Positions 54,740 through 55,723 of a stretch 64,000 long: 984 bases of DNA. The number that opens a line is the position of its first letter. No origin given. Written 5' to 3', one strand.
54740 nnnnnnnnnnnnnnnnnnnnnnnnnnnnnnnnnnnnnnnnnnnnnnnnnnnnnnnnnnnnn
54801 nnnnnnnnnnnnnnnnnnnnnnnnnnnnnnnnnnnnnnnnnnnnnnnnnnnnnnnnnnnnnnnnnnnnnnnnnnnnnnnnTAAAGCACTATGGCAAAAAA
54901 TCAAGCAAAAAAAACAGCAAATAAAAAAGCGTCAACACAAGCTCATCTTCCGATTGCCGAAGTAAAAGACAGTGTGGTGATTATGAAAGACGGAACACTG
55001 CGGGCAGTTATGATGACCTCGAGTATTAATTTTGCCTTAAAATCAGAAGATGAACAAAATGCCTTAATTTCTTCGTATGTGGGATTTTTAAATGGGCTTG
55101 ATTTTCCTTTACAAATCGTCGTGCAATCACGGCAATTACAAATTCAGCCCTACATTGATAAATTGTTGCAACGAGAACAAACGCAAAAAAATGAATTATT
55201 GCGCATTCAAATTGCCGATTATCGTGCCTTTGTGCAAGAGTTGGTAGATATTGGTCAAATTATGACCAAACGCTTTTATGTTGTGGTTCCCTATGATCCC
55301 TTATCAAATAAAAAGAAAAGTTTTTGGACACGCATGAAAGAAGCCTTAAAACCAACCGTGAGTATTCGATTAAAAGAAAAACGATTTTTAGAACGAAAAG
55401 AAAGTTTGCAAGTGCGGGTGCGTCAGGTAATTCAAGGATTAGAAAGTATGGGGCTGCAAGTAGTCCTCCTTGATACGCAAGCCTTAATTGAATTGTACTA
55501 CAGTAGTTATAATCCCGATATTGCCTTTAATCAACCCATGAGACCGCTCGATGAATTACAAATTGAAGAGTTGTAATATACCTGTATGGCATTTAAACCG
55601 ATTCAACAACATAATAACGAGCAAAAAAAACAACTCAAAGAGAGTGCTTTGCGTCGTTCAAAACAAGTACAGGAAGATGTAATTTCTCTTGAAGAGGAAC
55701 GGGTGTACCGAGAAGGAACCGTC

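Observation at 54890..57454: VirB4 ATPase split into two ORFs by a single in-frame TAA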

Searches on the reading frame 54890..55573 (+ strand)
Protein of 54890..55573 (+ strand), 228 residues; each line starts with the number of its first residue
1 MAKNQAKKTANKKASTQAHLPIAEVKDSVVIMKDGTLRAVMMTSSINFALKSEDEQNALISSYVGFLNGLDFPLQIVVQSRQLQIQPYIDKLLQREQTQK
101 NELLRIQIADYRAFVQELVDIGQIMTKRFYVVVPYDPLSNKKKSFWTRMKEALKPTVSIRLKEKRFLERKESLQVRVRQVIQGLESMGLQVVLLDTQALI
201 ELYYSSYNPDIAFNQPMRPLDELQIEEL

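Call 5: search_protein_families(library=pfam, proteins=[window:54890-55573:+], max_evalue=0.01)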
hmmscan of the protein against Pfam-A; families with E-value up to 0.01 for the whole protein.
window:54890-55573:+ (228 aa): 1 family
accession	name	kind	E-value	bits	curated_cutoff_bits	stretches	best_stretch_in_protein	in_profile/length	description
PF11130.14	TraC_F_IV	-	0.00049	19.7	28.1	1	153-218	116-181/375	TraC protein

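Call 6: search_protein_families(library=ncbifam, proteins=[window:54890-55573:+], max_evalue=0.01)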
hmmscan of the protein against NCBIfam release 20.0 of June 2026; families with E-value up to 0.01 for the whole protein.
window:54890-55573:+ (228 aa): 4 families
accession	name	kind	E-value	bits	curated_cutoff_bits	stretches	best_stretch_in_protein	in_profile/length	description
NF045975.1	VirB4_plasma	equivalog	9.6e-10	36.8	590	1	4-133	92-233/894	Mbov_0397 family ICE element conjugal transfer ATPase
NF041427.1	TrsD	subfamily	1.9e-07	31.1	200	1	6-150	5-158/201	TrsD/TraD family conjugative transfer protein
TIGR00929.1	VirB4_CagE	subfamily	7.7e-06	24.4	643.1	1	12-190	4-176/792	VirB4 family type IV secretion/conjugal transfer ATPase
NF045971.1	conju_CD1110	equivalog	0.0021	16.4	325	1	25-119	11-104/752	VirB4-like conjugal transfer ATPase, CD1110 family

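Call 7: find_homologous_proteins(query=window:54890-55573:+)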
Query window:54890-55573:+ (228 aa): 5791 proteins with E <= 0.001 among 5951 candidates; the best 120 are listed.
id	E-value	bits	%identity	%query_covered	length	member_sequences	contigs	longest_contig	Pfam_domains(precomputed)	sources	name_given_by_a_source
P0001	7.0e-139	478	100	100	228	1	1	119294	PF26593.2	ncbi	-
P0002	4.3e-117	407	84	99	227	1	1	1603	PF26593.2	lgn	-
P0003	2.4e-110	385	80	94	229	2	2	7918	PF26593.2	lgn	-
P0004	2.3e-104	366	74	100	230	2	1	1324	PF26593.2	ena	-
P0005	2.8e-102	359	73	97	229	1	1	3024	PF26593.2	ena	-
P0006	4.5e-102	358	73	99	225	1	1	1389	PF26593.2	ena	-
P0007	5.3e-102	358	72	95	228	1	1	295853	PF26593.2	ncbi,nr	ncbi:MAG: hypothetical protein GF349_04240 [Candidatus Magasanikbacteria bacterium]|nr:hypothetical 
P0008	5.7e-102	358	70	100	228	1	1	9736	PF26593.2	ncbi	-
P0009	5.7e-102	358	72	100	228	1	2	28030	PF26593.2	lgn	-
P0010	7.2e-102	357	74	94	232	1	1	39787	PF26593.2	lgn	-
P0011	7.8e-102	357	75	93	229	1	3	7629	PF26593.2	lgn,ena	-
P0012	8.0e-102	357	70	100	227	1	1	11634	PF26593.2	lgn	-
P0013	9.1e-102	357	73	93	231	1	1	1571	PF26593.2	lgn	-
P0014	1.0e-101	357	72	99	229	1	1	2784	PF26593.2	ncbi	-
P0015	1.1e-101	357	73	95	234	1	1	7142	PF26593.2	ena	-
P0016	1.5e-101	356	74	94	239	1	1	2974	PF26593.2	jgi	-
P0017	4.3e-101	355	75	93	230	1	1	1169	PF26593.2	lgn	-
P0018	5.1e-101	355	71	94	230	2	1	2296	PF26593.2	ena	-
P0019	5.9e-101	354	71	96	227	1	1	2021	PF26593.2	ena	-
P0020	6.7e-101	354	76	93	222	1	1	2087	PF26593.2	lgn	-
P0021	1.1e-100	354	74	93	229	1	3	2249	PF26593.2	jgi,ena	-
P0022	1.1e-100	354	73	94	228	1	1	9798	PF26593.2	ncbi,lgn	-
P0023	1.1e-100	354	71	100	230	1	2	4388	PF26593.2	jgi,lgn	jgi:type IV secretory pathway VirB4 component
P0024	1.3e-100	353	74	93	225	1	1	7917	PF26593.2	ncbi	-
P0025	1.3e-100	353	74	93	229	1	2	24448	PF26593.2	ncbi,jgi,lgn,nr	ncbi:MAG: hypothetical protein KBD15_01790 [Candidatus Magasanikbacteria bacterium]|jgi:type IV secr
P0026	1.5e-100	353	73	94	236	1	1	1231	PF26593.2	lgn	-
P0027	1.9e-100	353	73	94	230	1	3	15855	PF26593.2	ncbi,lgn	-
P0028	3.1e-100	352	75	93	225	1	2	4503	PF26593.2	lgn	-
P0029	3.4e-100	352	74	93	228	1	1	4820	PF26593.2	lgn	-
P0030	3.6e-100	352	73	94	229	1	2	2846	PF26593.2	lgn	-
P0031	5.1e-100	351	72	93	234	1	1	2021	PF26593.2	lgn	-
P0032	5.1e-100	351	73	93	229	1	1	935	PF26593.2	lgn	-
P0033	5.5e-100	351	73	94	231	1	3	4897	PF26593.2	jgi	jgi:hypothetical protein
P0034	5.7e-100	351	70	100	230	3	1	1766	PF26593.2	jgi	jgi:type IV secretory pathway VirB4 component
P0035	6.5e-100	351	71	95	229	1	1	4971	PF26593.2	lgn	-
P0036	7.6e-100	351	71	99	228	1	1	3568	PF26593.2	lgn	-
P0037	8.5e-100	351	73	93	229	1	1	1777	PF26593.2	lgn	-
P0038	9.3e-100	351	73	93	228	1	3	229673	PF26593.2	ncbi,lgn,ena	-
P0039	1.0e-99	350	71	98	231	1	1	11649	PF26593.2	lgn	-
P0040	1.0e-99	350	68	94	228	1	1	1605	PF26593.2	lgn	-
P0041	1.1e-99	350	74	94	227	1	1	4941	PF26593.2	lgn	-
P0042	1.3e-99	350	71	99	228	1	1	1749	PF26593.2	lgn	-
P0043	1.7e-99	350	74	93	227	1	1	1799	PF26593.2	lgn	-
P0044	1.9e-99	350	73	93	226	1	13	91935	PF26593.2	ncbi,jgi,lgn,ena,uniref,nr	ncbi:MAG: hypothetical protein A2921_03230 [Candidatus Magasanikbacteria bacterium RIFCSPLOWO2_01_FU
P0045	2.0e-99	349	71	95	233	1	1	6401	PF26593.2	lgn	-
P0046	2.7e-99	349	70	99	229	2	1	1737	PF26593.2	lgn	-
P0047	3.1e-99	349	72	94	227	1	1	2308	PF26593.2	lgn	-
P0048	3.3e-99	349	69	93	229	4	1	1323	PF26593.2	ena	-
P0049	3.9e-99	349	73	93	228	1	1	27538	PF26593.2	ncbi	-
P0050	4.0e-99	348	72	94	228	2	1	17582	PF26593.2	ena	-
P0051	4.0e-99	348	72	97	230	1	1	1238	PF26593.2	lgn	-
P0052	4.0e-99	348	73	94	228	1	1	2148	PF26593.2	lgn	-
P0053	4.7e-99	348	72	93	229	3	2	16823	PF26593.2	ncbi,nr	ncbi:MAG: hypothetical protein HZC26_00945 [Candidatus Magasanikbacteria bacterium]|nr:hypothetical 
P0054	5.8e-99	348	73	93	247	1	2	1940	PF26593.2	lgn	-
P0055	6.0e-99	348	69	95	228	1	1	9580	PF26593.2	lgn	-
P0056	6.8e-99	348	73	93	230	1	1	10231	PF26593.2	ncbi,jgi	-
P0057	9.3e-99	347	69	99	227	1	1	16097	PF26593.2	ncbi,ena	-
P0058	1.0e-98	347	72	93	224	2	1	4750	PF26593.2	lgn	-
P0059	1.1e-98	347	72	93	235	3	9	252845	PF26593.2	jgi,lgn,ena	-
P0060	1.2e-98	347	72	94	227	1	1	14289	PF26593.2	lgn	-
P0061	1.5e-98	347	70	95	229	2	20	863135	PF26593.2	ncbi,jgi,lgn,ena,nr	ncbi:MAG: hypothetical protein HN726_01590 [Candidatus Magasanikbacteria bacterium]|jgi:hypothetical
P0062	1.8e-98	346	70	97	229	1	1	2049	PF26593.2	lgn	-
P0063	1.9e-98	346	72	93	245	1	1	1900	PF26593.2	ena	-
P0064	2.2e-98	346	70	93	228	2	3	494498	PF26593.2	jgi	-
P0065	2.8e-98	346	67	100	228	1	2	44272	PF26593.2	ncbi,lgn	ncbi:MAG: TraC family protein [Candidatus Magasanikiibacteriota bacterium]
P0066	2.8e-98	346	70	99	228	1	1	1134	PF26593.2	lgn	-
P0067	3.2e-98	346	70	99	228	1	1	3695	PF26593.2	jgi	jgi:type IV secretory pathway VirB4 component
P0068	3.4e-98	345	71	94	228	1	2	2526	PF26593.2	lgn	-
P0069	3.4e-98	345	70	99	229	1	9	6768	PF26593.2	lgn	-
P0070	3.9e-98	345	71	94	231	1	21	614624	PF26593.2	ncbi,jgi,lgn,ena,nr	ncbi:MAG: hypothetical protein HOE53_04875 [Candidatus Magasanikbacteria bacterium]|jgi:hypothetical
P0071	4.0e-98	345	67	99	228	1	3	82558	PF26593.2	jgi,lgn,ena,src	-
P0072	5.2e-98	345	67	100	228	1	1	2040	PF26593.2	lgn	-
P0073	5.3e-98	345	69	99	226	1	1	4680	PF26593.2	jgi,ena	-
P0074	6.0e-98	345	67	99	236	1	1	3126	PF26593.2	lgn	-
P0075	6.3e-98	345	73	94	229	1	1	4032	PF26593.2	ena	-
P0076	6.4e-98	345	70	97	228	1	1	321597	PF26593.2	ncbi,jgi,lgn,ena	ncbi:MAG: TraC family protein [Candidatus Magasanikbacteria bacterium]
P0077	6.6e-98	344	70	100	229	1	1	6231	PF26593.2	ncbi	-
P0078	6.6e-98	344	68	100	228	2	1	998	PF26593.2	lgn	-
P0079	6.7e-98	344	67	100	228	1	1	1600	PF26593.2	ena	-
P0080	7.1e-98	344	70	100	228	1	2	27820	PF26593.2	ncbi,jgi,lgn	jgi:type IV secretory pathway VirB4 component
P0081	7.3e-98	344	73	93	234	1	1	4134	PF26593.2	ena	-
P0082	7.4e-98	344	72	93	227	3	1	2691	PF26593.2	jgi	jgi:type IV secretory pathway VirB4 component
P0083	7.8e-98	344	67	100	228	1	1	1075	PF26593.2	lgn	-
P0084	9.0e-98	344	70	100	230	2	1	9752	PF26593.2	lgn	-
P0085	1.1e-97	344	67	100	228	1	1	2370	PF26593.2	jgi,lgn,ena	-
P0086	1.1e-97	344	75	93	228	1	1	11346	PF26593.2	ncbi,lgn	-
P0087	1.2e-97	344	67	100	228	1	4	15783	PF26593.2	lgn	-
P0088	1.2e-97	344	68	100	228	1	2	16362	PF26593.2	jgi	-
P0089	1.4e-97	343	67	99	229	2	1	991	PF26593.2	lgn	-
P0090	1.5e-97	343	70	96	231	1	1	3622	PF26593.2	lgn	-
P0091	1.6e-97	343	72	93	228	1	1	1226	PF26593.2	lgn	-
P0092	1.7e-97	343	72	94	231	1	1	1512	PF26593.2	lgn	-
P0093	1.9e-97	343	69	93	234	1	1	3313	PF26593.2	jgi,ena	-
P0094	2.0e-97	343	72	93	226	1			PF26593.2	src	-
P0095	2.4e-97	343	68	100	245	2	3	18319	PF26593.2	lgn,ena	-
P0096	2.5e-97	343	69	95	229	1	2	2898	PF26593.2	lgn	-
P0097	2.6e-97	343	68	97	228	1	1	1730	PF26593.2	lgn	-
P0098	2.6e-97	343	72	93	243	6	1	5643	PF26593.2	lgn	-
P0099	2.7e-97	342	69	96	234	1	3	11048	PF26593.2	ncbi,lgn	-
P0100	2.8e-97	342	70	93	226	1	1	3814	PF26593.2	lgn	-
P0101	3.0e-97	342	71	94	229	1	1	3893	PF26593.2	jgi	-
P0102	3.0e-97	342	72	95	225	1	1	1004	PF26593.2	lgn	-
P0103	3.3e-97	342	67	100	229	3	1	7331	PF26593.2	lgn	-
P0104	4.0e-97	342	69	93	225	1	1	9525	PF26593.2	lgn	-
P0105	4.2e-97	342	67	100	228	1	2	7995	PF26593.2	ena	-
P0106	4.5e-97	342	71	97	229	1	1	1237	PF26593.2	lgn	-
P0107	5.4e-97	341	71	94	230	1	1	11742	PF26593.2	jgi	jgi:type IV secretory pathway VirB4 component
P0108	5.6e-97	341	67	100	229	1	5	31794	PF26593.2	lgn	-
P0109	6.5e-97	341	69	95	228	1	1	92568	PF26593.2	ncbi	-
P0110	6.7e-97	341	71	94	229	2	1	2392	PF26593.2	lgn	-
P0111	6.7e-97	341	66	99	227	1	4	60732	PF26593.2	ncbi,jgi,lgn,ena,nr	ncbi:MAG: hypothetical protein HOE80_03140 [Candidatus Magasanikbacteria bacterium]|jgi:hypothetical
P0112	6.9e-97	341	67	100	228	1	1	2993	PF26593.2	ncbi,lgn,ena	ncbi:MAG: hypothetical protein AAB932_02075 [Patescibacteria group bacterium]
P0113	7.4e-97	341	69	99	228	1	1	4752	PF26593.2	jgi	jgi:type IV secretory pathway VirB4 component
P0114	7.6e-97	341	74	93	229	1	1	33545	PF26593.2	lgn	-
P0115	8.6e-97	341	68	94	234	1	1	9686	PF26593.2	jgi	jgi:hypothetical protein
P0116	8.8e-97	341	68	97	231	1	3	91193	PF26593.2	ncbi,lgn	-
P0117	9.6e-97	341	67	100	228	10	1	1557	PF26593.2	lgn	-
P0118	1.0e-96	341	70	95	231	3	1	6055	PF26593.2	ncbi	-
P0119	1.1e-96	341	72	93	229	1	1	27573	PF26593.2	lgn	-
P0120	1.1e-96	341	65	99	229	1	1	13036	PF26593.2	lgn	-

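Call 10: find_related_loci(query=window:54890-55573:+, collection=genome_contigs, flank=4000)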
Query window:54890-55573:+ (228 aa) in genome_contigs; peptide patterns used: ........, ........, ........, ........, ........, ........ (x = any residue, [..] = any of these).
599 stretches matched a pattern (row limit reached: there are more); 427 encode a relative of the query (tblastn E <= 1e-3); the best 80 are kept; 80 distinct loci.
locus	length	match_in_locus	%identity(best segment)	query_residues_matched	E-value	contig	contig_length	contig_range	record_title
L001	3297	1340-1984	73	14-228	1e-111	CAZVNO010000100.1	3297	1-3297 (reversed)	MAG TPA_asm: uncultured Gammaproteobacteria bacterium isolate SRP286056_co3_9 genome assembly, contig: NODE_48976_length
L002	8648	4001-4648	72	13-228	2e-108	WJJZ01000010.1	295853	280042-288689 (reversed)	MAG: Candidatus Magasanikiibacteriota bacterium isolate Bin_289 k141_1557126, whole genome shotgun sequence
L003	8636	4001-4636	74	15-226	9e-108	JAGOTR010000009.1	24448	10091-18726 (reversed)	MAG: Candidatus Magasanikiibacteriota bacterium isolate Gw_Eff_bin_437 Gw_Eff_4010_length_24448_cov_12.837589, whole gen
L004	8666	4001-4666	70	7-228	1e-106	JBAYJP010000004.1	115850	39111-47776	MAG: Candidatus Magasanikiibacteriota bacterium isolate SO_2016_GW1_59 scaffold00368_OW334_2016, whole genome shotgun se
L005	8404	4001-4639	73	13-225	4e-106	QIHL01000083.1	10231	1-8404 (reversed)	MAG: Candidatus Magasanikbacteria bacterium isolate SZUA-124 Ga0063293_10007338, whole genome shotgun sequence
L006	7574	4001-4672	68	3-226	3e-106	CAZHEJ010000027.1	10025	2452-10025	MAG TPA_asm: uncultured Gammaproteobacteria bacterium isolate binchicken_co266_196 genome assembly, contig: NODE_12634_l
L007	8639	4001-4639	72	15-227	4e-106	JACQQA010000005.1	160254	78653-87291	MAG: Candidatus Magasanikbacteria bacterium isolate NC_groundwater_1321_Ag_S-0.2um_45_150 S_p2_S4_coassembly_k141_159721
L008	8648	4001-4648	70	13-228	4e-106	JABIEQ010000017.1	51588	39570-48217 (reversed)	MAG: Candidatus Magasanikbacteria bacterium isolate SI053_bin100 k141_930892, whole genome shotgun sequence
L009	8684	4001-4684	68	1-228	6e-106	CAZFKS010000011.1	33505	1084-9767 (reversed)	MAG TPA_asm: uncultured Gammaproteobacteria bacterium isolate SRP257259_co1_329 genome assembly, contig: NODE_1363_lengt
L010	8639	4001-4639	73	15-227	1e-105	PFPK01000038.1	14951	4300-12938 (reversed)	MAG: Candidatus Magasanikbacteria bacterium CG_4_10_14_0_2_um_filter_37_12 CG_4_10_14_0.2_scaffold_2318_c, whole genome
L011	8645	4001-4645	71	13-227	2e-105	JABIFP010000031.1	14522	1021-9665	MAG: Candidatus Magasanikbacteria bacterium isolate SI053_bin23 k141_651592, whole genome shotgun sequence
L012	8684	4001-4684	65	1-228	1e-105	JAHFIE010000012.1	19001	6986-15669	MAG: Candidatus Magasanikiibacteriota bacterium isolate nzgw355 NODE_1778_length_19002_cov_3.902706, whole genome shotgu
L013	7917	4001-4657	69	10-228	2e-105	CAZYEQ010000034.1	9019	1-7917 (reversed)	MAG TPA_asm: uncultured Gammaproteobacteria bacterium isolate SRP219642_co4_14 genome assembly, contig: NODE_13126_lengt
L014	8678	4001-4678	69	1-226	5e-105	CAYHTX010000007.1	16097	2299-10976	MAG TPA_asm: uncultured Gammaproteobacteria bacterium isolate ERP119705_co15_524 genome assembly, contig: NODE_3822_leng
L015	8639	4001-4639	72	16-228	2e-104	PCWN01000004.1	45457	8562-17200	MAG: Candidatus Magasanikbacteria bacterium CG11_big_fil_rev_8_21_14_0_20_39_34 CG11_8_21_14_0.20_scaffold_1095_c, whole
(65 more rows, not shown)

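Call 12: search_protein_representatives(protein=window:54890-55573:+)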
Query: 228 residues. Proteins with E-value up to 0.001 (for the whole library): 2377; up to 1e-10: 1049; up to 1e-30: 241. The best 150 are listed.
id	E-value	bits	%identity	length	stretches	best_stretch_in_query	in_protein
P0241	5.9e-73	261.4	57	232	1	6-226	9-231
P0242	3.0e-56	206.8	47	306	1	14-225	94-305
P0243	4.3e-56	206.3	58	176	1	5-177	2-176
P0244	4.1e-53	196.6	73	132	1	7-134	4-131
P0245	2.6e-52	194.0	48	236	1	7-224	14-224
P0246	3.8e-52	193.4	44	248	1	13-224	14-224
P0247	1.3e-51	191.7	43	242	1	10-224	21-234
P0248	1.4e-50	188.4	43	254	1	11-225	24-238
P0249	6.5e-50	186.2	58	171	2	10-126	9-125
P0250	9.7e-50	185.6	44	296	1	4-224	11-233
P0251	1.4e-49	185.0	41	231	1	13-226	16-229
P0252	1.9e-49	184.7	47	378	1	7-223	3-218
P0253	2.9e-49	184.0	43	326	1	9-223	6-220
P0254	4.7e-49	183.4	45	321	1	14-223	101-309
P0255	8.2e-49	182.6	47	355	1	13-224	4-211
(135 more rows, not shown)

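Call 15: search_solved_structures(query=window:54890-55573:+, max_evalue=10, show_alignments=2)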
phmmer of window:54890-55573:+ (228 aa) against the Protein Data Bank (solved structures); distinct sequences matched with E-value up to 10: 0.

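Call 22: find_encoding_contigs(protein=P0001, flank=10000, max_places=2)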
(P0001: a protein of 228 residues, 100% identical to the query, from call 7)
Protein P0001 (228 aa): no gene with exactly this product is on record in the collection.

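Call 25: search_protein_families(library=pfam, proteins=[window:54890-55573:+], max_evalue=10)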
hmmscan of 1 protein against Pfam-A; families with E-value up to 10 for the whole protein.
window:54890-55573:+ (228 aa): 2 families
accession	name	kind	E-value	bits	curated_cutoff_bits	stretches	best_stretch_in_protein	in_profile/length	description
PF11130.14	TraC_F_IV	-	0.00049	19.7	28.1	1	153-218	116-181/375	TraC protein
PF20224.3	DUF6583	-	0.17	11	27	1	58-123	260-319/473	Family of unknown function (DUF6583)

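Call 32: predict_structure(alignment_id=A1)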
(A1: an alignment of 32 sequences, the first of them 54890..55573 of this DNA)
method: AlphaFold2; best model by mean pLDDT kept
length: 228 residues; sequences in the alignment: 32
mean_pLDDT: 64.4   pTM: 0.52
mean pLDDT of the five models: 64.4, 60.0, 54.1, 40.9, 40.8
residues with pLDDT >= 90: 2; 70-90: 101; 50-70: 65; < 50: 60
segments of 3 or more residues with pLDDT < 50: 1-19, 122-125, 137-143, 151-160, 211-228
pLDDT, mean of each block of 10 residues (from residue 1): 36 38 75 78 63 67 70 64 64 87 84 72 55 60 53 45 76 86 78 78 63 45 37
secondary structure, 60 per line:
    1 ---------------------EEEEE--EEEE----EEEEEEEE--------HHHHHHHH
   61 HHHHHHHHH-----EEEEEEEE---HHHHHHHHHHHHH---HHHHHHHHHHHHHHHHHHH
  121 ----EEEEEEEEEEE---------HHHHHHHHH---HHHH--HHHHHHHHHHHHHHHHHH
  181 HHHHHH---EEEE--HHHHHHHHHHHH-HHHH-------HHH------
elements in order: E22-26 E29-32 E37-44 H53-69 E75-82 H86-98 H102-120 E125-135 H145-153 H157-160 H163-186 E190-193 H196-207 H209-212

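Call 33: search_dna_similar(query=window:54890-55573:+, collection=plasmids, mode=protein, max_evalue=1, max_rows=25)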
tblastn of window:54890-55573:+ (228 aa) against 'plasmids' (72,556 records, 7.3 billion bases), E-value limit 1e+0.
Records with a match: 116; places in all: 120; records where one place covers at least 80% of the query: 43.
Best place of each record, by identity: <60% 116.
By first word of the organism name: Bacillus 34; Clostridium 21; Staphylococcus 9; Cytobacillus 5; Peribacillus 4; Paenibacillus 3; Haloplanus 3; Priestia 2; Clostridioides 2; Embleya 2; and 28 more.
By predicted mobility (MOB-suite, as given by PLSDB): non-mobilizable 73; conjugative 37; mobilizable 6.
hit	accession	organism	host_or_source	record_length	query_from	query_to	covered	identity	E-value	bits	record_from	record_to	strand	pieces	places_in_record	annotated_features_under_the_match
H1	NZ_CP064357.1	Miltoncostaea oceani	pure culture,marine sediment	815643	20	218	87%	30.3%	3e-15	81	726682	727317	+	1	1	hypothetical protein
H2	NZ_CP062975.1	Pontibacillus sp. ALD_SL1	mangrove mud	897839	19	210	84%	30.5%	3e-21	99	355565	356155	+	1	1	hypothetical protein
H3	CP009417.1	Jeotgalibacillus malaysiensis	-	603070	20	208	83%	30.5%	7e-10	66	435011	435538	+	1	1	hypothetical protein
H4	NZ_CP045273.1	Priestia megaterium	pure culture,Paper surface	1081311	20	221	89%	28.0%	1e-14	79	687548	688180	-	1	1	none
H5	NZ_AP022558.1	Geobacillus subterraneus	-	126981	20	210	84%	29.6%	7e-12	71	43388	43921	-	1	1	hypothetical protein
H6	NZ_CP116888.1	Aneurinibacillus sp. Ricciae_BoGa-3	whole organism,Plant material,Lab grown ...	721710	20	210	84%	27.6%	4e-13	75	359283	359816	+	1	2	hypothetical protein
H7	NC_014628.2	Paenibacillus polymyxa SC2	-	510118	20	210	84%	27.0%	7e-12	71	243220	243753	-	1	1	hypothetical protein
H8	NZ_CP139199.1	Paenibacillus polymyxa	mixed culture,soil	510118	20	210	84%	27.0%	7e-12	71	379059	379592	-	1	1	hypothetical protein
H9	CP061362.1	Clostridioides sp. ES-W-0016-02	water,pond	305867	20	212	85%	25.4%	1e-10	67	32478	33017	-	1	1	hypothetical protein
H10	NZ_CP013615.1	Clostridium perfringens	canine,Pure culture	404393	20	210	84%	25.5%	3e-11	70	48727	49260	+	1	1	hypothetical protein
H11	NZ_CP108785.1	Embleya sp. NBC_00888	-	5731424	21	210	83%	25.5%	4e-7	57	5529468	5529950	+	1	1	none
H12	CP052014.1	Staphylococcus aureus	Homo sapiens,blood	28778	22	208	82%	25.9%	2e-1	40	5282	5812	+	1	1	traD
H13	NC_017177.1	Clostridioides difficile BI1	Homo sapiens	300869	20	212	85%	24.9%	2e-9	64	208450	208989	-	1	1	hypothetical protein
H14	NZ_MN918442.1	Haloprofundus sp. MHR1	-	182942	34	206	76%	27.6%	2e-2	43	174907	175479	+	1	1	hypothetical protein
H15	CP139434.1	Brevibacillus halotolerans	cell culture,freshwater soil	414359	20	210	84%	25.0%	2e-10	67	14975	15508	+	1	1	hypothetical protein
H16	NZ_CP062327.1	Staphylococcus aureus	Homo sapiens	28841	22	208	82%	25.4%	8e-1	38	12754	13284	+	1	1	trsD: TrsD/TraD family conjugative transfer protein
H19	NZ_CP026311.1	Salinigranum rubrum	cell culture,marine solar saltern brine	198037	25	224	88%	23.5%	1e-4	50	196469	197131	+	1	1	hypothetical protein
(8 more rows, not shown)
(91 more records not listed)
